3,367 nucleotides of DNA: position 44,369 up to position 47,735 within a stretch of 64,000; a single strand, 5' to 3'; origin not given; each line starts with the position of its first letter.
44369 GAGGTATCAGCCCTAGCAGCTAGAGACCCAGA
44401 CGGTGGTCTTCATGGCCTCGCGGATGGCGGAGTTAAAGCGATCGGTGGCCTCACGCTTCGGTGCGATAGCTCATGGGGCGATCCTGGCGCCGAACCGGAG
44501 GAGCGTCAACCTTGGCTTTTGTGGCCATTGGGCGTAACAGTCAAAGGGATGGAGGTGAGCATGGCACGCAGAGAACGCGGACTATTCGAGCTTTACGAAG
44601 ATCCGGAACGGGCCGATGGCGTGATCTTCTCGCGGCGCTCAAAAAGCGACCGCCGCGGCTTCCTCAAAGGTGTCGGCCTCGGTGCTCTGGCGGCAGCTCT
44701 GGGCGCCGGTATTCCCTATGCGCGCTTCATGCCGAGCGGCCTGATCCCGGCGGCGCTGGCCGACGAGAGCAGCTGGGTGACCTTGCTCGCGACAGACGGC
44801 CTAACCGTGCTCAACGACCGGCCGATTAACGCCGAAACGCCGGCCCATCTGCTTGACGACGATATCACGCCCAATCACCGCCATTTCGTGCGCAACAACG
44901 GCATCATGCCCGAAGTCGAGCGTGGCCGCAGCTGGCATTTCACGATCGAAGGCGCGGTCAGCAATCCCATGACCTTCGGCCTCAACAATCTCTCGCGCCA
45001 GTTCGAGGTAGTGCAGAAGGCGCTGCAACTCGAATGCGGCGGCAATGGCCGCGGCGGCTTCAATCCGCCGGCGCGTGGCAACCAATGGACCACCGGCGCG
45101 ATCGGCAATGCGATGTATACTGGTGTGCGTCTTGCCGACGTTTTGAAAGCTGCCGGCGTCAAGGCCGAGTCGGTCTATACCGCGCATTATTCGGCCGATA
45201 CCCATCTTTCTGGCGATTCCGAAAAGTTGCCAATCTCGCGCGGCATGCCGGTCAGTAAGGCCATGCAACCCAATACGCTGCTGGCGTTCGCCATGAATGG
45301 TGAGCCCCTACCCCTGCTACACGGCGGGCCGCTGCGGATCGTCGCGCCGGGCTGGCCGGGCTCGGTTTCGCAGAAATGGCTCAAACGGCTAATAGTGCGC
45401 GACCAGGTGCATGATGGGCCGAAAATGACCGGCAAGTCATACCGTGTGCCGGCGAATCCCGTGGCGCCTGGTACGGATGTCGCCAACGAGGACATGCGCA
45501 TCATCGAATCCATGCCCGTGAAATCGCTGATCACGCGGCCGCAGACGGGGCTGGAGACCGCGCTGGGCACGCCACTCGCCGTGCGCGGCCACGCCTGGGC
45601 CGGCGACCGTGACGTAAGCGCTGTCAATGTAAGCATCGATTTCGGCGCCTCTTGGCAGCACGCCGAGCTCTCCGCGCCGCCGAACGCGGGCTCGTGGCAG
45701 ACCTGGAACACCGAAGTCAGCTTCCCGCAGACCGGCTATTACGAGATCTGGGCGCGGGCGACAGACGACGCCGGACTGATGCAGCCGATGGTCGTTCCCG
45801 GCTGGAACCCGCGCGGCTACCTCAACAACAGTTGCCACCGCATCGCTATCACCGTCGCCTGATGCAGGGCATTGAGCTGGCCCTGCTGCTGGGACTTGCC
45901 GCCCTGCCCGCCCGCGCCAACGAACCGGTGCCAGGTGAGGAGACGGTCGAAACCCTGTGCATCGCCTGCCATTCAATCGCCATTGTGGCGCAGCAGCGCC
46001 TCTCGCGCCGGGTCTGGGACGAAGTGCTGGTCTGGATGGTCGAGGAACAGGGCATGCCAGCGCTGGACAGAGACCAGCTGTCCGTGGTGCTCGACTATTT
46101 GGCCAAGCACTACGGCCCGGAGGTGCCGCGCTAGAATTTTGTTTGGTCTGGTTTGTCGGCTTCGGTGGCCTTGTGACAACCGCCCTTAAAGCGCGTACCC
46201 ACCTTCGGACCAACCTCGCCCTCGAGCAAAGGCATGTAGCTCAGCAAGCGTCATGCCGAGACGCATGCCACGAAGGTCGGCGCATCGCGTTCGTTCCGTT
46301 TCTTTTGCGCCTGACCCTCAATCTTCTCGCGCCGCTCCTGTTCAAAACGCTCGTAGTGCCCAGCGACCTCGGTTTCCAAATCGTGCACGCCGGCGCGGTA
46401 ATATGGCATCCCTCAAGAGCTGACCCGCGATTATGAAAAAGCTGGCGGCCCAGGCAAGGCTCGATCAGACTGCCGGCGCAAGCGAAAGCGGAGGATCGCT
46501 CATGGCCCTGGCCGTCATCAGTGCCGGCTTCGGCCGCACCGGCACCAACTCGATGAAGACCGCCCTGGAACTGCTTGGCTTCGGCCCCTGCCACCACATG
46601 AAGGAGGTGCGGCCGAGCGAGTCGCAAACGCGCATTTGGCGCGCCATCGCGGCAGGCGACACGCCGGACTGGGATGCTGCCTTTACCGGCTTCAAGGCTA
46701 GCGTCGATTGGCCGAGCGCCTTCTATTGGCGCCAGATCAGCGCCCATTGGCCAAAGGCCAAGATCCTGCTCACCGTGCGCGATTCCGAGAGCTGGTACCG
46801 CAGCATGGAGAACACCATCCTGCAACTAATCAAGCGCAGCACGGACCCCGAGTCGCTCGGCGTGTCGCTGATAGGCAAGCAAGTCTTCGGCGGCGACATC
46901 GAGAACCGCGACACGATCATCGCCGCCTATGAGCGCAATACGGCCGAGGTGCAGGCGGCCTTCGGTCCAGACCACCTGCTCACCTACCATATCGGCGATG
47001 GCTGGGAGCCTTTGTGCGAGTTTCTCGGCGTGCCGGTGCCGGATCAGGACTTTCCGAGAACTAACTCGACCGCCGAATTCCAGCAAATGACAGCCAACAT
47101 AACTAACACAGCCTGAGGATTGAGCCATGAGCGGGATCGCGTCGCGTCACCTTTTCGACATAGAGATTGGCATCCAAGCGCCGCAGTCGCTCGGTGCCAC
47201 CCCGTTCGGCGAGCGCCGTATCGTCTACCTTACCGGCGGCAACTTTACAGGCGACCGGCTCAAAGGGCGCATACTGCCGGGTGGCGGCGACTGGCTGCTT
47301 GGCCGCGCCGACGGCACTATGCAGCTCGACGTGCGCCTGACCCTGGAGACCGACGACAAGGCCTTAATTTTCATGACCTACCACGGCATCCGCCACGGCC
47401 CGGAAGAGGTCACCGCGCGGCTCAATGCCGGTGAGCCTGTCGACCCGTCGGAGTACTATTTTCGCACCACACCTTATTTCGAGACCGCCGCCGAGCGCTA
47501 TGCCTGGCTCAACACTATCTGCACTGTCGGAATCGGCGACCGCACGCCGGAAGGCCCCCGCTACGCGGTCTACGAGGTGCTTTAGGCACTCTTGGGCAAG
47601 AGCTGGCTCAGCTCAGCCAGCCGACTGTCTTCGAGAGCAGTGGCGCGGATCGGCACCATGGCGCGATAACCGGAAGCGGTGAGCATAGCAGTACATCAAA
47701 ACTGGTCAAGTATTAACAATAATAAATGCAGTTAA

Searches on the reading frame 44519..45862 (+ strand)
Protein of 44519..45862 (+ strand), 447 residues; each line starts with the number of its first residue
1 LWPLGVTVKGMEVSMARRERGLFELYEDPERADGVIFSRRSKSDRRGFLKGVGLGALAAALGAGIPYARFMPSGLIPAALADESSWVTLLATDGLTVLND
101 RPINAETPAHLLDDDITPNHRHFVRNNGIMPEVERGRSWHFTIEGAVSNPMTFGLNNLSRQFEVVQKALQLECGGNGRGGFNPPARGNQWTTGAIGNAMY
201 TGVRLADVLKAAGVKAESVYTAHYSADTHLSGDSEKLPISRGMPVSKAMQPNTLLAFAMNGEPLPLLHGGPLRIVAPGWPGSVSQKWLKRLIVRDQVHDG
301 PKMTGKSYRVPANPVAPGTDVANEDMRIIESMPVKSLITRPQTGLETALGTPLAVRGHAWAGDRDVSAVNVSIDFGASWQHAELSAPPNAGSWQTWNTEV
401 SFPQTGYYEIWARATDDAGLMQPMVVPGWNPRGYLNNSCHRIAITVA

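Call 3: search_protein_families(library=pfam, proteins=[window:44519-45862:+])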
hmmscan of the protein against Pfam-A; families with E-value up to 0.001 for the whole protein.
window:44519-45862:+ (447 aa): 2 families
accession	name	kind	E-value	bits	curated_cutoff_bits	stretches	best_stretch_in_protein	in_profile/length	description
PF00174.25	Oxidored_molyb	-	3.5e-47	160.6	24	1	135-300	8-167/169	Oxidoreductase molybdopterin binding domain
PF03404.22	Mo-co_dimer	-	7.7e-19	68.5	22.7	1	328-446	3-137/138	Mo-co oxidoreductase dimerisation domain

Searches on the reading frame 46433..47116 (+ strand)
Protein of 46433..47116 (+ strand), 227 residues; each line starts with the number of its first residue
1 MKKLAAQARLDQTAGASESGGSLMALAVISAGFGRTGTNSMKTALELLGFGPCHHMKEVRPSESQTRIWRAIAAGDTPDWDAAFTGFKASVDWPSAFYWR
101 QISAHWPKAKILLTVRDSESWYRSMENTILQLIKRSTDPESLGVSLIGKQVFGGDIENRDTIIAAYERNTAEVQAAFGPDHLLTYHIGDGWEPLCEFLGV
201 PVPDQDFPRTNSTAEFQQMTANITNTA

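Call 3: search_protein_families(library=pfam, proteins=[window:46433-47116:+])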
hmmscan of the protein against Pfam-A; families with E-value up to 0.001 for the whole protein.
window:46433-47116:+ (227 aa): 1 family
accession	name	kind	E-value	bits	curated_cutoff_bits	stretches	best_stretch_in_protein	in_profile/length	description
PF17784.7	Sulfotransfer_4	-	1.3e-57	195.6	22.8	1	28-216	2-215/215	Sulfotransferase domain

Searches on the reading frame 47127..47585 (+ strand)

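Call 3: search_protein_families(library=pfam, proteins=[window:47127-47585:+])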
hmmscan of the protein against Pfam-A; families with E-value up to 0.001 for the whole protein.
window:47127-47585:+ (152 aa): 1 family
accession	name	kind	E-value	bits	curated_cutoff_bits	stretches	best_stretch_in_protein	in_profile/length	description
PF11578.13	DUF3237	-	4.4e-47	160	24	1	7-151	4-149/149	Protein of unknown function (DUF3237)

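Call 25: search_protein_families(library=ncbifam, proteins=[window:47127-47585:+], max_evalue=0.00001)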
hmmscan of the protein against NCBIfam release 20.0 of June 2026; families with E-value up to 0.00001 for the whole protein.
window:47127-47585:+ (152 aa): 3 families
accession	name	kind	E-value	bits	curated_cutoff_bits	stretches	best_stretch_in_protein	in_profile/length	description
NF002045.0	PRK00872.1-1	equivalog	4.6e-30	104.3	246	1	6-141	7-142/153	hypothetical protein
NF002047.0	PRK00872.1-4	equivalog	8.4e-25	87.5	286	1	8-151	36-180/181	hypothetical protein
NF002046.0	PRK00872.1-2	equivalog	4.1e-16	59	184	1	60-151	3-94/95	hypothetical protein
